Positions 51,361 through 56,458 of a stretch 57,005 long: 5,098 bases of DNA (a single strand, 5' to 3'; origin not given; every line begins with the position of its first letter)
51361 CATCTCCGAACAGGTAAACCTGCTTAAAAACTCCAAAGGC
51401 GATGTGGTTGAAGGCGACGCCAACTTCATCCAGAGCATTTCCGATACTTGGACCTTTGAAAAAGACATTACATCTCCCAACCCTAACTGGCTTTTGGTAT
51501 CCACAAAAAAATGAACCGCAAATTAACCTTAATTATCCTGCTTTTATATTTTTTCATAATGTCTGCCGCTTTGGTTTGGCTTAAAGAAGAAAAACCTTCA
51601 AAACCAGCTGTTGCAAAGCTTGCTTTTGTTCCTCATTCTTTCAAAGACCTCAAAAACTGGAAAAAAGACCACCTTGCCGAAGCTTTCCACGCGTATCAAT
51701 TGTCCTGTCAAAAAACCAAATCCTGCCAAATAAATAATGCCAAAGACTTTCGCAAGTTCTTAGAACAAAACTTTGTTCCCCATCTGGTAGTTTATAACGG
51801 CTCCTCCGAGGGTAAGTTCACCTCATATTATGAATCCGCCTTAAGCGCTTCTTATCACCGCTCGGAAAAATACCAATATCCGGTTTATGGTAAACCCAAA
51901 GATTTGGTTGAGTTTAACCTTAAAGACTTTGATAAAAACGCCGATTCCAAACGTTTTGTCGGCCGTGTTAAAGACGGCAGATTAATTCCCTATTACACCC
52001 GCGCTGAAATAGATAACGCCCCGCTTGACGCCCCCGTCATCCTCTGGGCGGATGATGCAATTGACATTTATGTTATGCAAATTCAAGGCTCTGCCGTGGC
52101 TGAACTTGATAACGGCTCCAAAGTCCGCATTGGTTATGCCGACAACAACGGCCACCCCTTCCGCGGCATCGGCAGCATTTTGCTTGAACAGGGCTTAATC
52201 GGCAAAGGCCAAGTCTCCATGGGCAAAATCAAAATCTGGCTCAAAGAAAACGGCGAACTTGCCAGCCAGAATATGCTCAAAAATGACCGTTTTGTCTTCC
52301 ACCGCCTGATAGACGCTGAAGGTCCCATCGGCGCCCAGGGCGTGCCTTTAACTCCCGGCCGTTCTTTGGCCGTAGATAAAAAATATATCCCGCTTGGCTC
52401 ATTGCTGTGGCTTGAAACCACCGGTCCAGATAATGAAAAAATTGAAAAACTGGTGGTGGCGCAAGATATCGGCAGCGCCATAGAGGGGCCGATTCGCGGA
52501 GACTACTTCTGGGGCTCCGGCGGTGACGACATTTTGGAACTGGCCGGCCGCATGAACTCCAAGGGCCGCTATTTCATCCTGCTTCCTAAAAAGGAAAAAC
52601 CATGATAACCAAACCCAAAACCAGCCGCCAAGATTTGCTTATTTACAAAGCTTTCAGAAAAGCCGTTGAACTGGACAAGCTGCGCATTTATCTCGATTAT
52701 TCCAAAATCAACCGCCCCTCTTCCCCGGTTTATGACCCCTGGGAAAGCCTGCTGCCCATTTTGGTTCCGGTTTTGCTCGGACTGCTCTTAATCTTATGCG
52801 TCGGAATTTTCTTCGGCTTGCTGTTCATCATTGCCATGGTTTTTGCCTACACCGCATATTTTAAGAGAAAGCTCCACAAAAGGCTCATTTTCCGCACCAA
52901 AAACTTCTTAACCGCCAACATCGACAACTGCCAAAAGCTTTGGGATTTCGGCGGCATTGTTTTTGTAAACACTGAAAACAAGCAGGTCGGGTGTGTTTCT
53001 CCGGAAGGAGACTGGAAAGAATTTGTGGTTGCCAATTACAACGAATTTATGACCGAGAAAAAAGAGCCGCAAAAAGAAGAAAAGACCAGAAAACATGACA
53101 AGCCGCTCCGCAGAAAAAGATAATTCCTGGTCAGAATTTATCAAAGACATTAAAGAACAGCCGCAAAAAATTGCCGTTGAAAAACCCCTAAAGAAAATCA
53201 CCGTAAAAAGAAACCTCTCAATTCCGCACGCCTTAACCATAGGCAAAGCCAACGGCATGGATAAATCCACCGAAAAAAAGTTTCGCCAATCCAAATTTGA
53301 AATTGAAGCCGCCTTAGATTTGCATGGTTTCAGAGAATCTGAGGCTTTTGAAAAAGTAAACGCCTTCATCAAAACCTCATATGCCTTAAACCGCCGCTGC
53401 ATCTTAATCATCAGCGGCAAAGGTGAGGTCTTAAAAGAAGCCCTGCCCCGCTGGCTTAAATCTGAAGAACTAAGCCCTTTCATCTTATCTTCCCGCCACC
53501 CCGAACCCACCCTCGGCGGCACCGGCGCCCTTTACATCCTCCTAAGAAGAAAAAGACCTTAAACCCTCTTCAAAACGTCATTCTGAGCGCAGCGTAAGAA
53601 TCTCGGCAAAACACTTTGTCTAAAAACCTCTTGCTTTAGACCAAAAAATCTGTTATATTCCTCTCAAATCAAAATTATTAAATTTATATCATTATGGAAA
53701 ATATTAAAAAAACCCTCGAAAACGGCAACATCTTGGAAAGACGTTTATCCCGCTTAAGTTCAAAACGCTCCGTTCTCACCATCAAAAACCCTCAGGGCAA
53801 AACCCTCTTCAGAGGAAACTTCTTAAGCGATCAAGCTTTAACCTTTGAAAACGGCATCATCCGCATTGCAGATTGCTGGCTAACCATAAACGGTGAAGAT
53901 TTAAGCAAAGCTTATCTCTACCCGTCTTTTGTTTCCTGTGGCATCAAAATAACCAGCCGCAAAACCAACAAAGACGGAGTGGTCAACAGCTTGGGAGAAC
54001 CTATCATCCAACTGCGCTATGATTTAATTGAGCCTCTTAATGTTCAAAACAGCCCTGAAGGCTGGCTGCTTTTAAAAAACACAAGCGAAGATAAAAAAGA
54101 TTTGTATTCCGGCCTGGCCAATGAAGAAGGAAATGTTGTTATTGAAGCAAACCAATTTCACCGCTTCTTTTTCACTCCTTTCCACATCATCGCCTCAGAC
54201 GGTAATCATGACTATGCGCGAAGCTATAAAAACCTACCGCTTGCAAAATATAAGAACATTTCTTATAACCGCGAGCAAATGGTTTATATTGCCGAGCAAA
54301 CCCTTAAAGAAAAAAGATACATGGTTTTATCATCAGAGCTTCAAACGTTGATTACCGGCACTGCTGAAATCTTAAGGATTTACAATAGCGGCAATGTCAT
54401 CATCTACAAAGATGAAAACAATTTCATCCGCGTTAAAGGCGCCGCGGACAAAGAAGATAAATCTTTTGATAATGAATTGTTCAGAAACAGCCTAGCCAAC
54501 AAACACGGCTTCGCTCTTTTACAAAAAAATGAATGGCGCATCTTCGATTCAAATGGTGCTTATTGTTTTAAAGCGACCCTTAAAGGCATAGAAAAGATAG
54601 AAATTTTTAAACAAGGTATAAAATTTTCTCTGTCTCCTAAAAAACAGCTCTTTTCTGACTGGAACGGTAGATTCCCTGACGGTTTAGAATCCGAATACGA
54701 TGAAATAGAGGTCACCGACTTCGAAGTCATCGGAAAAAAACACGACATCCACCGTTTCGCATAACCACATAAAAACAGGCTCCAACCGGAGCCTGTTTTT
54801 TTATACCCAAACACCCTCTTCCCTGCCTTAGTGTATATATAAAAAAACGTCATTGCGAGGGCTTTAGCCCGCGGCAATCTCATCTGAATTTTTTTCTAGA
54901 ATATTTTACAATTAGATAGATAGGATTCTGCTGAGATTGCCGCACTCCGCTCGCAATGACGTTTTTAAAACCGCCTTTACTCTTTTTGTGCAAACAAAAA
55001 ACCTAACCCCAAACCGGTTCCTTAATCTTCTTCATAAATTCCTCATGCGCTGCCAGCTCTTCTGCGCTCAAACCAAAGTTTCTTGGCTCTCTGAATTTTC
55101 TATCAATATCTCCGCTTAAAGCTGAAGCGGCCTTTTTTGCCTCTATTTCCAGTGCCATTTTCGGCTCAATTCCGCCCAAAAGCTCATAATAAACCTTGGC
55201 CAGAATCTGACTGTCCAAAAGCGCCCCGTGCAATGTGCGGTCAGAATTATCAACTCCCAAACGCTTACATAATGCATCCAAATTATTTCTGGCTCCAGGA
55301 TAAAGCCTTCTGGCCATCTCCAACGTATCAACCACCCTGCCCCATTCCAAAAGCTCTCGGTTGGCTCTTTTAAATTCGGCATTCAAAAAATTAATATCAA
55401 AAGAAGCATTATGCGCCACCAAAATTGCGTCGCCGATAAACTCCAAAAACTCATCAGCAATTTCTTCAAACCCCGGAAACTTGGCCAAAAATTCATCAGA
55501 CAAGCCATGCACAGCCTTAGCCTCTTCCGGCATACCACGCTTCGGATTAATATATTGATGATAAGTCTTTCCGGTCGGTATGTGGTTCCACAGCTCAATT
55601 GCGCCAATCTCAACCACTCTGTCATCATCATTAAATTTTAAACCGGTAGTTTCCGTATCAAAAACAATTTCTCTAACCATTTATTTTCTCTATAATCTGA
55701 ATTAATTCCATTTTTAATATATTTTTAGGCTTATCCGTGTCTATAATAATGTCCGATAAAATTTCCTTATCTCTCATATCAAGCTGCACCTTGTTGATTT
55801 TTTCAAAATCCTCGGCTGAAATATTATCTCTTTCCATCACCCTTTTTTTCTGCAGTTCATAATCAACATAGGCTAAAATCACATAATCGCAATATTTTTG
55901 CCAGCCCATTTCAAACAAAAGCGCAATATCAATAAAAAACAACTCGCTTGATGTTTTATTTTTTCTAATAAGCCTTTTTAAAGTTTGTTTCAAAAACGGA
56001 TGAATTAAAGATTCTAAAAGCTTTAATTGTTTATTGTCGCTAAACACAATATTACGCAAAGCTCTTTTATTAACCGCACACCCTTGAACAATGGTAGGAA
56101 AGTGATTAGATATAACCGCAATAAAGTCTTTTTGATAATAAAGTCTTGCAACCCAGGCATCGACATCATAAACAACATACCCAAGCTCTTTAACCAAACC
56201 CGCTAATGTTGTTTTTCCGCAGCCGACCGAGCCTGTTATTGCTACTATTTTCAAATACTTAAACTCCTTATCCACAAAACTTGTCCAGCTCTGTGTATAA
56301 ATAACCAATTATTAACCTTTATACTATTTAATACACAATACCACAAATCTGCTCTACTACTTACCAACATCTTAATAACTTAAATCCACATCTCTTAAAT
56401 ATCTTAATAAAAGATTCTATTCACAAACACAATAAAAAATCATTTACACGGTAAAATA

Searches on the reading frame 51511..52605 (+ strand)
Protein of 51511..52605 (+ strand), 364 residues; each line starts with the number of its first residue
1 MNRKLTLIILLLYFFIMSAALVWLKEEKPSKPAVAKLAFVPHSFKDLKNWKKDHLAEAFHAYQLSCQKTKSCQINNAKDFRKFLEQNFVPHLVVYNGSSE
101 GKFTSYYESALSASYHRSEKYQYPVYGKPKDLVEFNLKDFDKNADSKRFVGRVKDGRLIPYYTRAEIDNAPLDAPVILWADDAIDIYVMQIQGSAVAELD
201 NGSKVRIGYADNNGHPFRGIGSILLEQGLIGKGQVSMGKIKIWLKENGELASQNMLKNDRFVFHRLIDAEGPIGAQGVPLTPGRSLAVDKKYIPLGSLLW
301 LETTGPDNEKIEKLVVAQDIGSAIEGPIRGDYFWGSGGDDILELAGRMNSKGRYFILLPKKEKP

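Call 56: search_protein_families(library=pfam, proteins=[window:51511-52605:+], max_evalue=0.05)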
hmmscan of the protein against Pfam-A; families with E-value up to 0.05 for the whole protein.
window:51511-52605:+ (364 aa): 2 families
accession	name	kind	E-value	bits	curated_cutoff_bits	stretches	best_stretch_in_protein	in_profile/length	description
PF03562.22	MltA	-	1.8e-49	168.3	24.3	1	103-265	2-163/163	MltA specific insert domain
PF06725.17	3D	-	2.3e-19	69.8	23.8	1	284-357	1-71/72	3D domain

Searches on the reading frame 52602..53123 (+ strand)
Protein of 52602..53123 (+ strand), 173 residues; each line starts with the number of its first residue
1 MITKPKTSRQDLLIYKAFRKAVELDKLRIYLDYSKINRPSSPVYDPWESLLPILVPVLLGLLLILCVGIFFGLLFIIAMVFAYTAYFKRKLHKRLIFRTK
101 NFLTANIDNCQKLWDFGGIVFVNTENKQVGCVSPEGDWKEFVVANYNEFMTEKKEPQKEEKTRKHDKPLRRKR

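Call 56: search_protein_families(library=pfam, proteins=[window:52602-53123:+], max_evalue=0.05)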
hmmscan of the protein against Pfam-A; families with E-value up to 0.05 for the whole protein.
window:52602-53123:+ (173 aa): 1 family
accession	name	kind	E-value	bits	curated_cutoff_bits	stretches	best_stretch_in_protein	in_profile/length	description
PF07291.16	MauE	-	0.0099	16.6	27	1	13-94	16-94/128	Methylamine utilisation protein MauE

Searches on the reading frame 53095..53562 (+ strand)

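Call 56: search_protein_families(library=pfam, proteins=[window:53095-53562:+], max_evalue=0.05)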
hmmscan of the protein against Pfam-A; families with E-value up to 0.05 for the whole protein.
window:53095-53562:+ (155 aa): 1 family
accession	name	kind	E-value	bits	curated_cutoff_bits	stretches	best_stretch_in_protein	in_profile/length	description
PF01713.27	Smr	-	2.5e-19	69.6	25.7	1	74-151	1-77/77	Smr domain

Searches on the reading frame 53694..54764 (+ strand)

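Call 56: search_protein_families(library=pfam, proteins=[window:53694-54764:+], max_evalue=0.05)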
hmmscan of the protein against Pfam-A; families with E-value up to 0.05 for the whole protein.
window:53694-54764:+ (356 aa): 1 family
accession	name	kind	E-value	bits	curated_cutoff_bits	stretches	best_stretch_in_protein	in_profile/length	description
PF14903.11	WG_beta_rep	-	6e-05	23.4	25.6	0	95-115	2-22/35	WG containing repeat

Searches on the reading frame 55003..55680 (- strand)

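Call 56: search_protein_families(library=pfam, proteins=[window:55003-55680:-], max_evalue=0.05)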
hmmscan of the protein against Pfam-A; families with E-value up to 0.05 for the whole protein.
window:55003-55680:- (225 aa): 5 families
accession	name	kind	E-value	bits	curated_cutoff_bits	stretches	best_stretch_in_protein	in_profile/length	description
PF00929.31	RNase_T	-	5.6e-38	131.5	24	1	5-164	1-164/164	Exonuclease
PF16473.11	Rv2179c-like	-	4e-06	27.1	27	1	5-124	3-142/177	3'-5' exoribonuclease Rv2179c-like domain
PF13482.12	RNase_H_2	-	3.7e-05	24.2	22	1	6-153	2-125/165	RNase_H superfamily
PF21762.3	DEDDh_C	-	0.0022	18.6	27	1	84-153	107-174/188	DNA polymerase III subunit epsilon-like, C-terminal domain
PF01612.26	DNA_pol_A_exo1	-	0.0041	17.4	23.6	0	81-141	71-127/173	3'-5' exonuclease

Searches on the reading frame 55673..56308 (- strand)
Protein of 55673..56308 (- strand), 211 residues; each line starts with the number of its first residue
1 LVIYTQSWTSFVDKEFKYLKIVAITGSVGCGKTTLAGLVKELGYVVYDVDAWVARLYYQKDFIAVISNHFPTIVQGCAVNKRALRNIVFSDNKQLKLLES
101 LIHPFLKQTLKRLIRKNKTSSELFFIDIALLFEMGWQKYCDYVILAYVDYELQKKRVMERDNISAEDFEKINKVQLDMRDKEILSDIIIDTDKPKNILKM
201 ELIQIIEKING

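Call 56: search_protein_families(library=pfam, proteins=[window:55673-56308:-], max_evalue=0.05)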
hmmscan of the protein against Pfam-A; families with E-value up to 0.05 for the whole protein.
window:55673-56308:- (211 aa): 9 families
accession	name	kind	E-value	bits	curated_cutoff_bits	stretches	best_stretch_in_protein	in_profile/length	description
PF01121.26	CoaE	-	3e-34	118.7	27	1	21-192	2-175/180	Dephospho-CoA kinase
PF13238.12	AAA_18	-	0.00046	21.1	29.4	1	22-50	1-32/128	AAA domain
PF13521.12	AAA_28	-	0.0009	19.9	27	1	22-60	2-38/164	AAA domain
PF00931.28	NB-ARC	-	0.0019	18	23.5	1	19-90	18-77/248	NB-ARC domain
PF13189.12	Cytidylate_kin2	-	0.0027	18.3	28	0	21-169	1-140/176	Cytidylate kinase-like family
PF13671.12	AAA_33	-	0.004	17.9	27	1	22-59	2-40/143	AAA domain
PF03215.21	Rad17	-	0.0086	16.5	23.8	1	19-122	45-164/186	Rad17 P-loop domain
PF00005.33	ABC_tran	-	0.02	15.9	25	0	16-39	8-31/137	ABC transporter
PF01712.25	dNK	-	0.038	14.2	27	0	23-53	2-35/203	Deoxynucleoside kinase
